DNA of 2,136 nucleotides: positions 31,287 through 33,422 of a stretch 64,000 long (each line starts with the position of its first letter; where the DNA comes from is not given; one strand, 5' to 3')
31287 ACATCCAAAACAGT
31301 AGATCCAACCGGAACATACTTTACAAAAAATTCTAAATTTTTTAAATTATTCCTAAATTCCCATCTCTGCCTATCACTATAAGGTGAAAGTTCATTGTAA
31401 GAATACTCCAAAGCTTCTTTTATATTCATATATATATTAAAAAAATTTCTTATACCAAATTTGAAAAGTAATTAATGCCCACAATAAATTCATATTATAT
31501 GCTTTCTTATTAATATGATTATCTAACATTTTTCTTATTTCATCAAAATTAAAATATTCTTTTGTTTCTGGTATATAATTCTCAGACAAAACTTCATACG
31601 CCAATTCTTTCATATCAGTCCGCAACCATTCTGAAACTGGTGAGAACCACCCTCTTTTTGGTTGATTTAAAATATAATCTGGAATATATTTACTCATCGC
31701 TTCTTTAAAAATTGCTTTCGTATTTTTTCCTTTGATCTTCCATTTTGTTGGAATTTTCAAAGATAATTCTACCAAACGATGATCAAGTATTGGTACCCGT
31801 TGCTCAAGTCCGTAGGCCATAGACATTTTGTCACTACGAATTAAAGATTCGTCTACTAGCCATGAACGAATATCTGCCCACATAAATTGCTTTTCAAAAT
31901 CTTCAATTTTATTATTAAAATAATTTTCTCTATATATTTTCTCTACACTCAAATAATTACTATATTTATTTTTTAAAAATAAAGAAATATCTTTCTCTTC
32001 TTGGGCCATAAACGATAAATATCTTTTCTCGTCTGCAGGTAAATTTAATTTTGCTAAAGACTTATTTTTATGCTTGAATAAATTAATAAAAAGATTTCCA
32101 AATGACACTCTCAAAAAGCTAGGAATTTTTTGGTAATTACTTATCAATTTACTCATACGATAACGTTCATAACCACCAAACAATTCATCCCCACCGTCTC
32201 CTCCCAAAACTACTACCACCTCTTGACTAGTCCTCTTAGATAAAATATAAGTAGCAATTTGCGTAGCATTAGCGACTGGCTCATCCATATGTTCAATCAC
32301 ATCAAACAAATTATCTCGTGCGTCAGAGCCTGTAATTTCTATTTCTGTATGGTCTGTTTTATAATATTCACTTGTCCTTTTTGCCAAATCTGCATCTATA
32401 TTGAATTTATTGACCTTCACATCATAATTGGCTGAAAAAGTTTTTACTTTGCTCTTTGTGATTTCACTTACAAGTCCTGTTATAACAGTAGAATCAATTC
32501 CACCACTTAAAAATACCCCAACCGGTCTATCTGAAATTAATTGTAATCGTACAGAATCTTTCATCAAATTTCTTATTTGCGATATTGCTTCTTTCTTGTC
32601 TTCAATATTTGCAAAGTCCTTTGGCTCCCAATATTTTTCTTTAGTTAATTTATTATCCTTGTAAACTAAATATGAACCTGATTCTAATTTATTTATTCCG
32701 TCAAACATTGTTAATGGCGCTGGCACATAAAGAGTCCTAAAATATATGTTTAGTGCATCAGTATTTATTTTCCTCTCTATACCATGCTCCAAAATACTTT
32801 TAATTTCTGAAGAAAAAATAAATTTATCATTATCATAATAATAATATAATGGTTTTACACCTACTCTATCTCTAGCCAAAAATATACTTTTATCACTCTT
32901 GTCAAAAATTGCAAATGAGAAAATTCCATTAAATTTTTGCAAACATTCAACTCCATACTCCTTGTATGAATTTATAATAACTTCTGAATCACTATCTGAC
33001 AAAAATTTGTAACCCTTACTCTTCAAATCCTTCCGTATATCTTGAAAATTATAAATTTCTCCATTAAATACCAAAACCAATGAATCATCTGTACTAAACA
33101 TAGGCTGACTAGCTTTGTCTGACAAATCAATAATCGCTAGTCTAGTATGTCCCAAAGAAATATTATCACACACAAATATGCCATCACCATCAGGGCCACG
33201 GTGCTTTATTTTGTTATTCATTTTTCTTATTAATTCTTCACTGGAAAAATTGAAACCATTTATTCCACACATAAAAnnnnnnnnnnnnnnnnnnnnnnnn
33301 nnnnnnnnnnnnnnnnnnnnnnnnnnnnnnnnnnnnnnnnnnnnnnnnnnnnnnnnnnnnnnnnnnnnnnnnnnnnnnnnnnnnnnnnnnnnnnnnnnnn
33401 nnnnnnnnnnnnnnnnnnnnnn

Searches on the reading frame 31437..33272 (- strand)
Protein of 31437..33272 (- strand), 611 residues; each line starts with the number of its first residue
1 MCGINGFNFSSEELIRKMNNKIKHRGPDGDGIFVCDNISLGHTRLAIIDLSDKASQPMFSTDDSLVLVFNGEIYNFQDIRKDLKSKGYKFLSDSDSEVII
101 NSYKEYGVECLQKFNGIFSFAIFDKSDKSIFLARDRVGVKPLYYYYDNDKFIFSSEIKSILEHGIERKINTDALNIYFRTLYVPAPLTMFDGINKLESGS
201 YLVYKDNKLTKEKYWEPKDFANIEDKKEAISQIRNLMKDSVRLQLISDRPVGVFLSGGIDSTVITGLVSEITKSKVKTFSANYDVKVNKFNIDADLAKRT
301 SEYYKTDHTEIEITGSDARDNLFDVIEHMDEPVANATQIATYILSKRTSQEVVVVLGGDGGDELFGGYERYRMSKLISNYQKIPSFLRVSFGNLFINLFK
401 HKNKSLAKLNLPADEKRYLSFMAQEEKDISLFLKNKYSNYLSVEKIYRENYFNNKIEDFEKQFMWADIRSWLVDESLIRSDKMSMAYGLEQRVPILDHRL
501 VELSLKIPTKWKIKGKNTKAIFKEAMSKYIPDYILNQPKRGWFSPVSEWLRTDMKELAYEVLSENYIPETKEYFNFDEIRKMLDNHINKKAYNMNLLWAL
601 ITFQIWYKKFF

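Call 9: search_protein_families(library=pfam, proteins=[window:31437-33272:-], max_evalue=0.01)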
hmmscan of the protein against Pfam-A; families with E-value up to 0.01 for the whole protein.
window:31437-33272:- (611 aa): 5 families
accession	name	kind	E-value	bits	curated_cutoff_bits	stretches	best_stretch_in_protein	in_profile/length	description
PF00733.27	Asn_synthase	-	1.2e-88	298.6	21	1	232-607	1-353/354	Asparagine synthase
PF13537.11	GATase_7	-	5.4e-45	152.8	25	1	42-161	1-122/123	Glutamine amidotransferase domain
PF13522.11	GATase_6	-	7.7e-44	149.3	27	1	27-156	1-130/130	Glutamine amidotransferase domain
PF12481.13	DUF3700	-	2e-07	31.2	27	1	53-164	65-179/228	Aluminium induced protein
PF06508.19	QueC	-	0.0028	17.6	22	1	253-314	4-61/210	Queuosine biosynthesis protein QueC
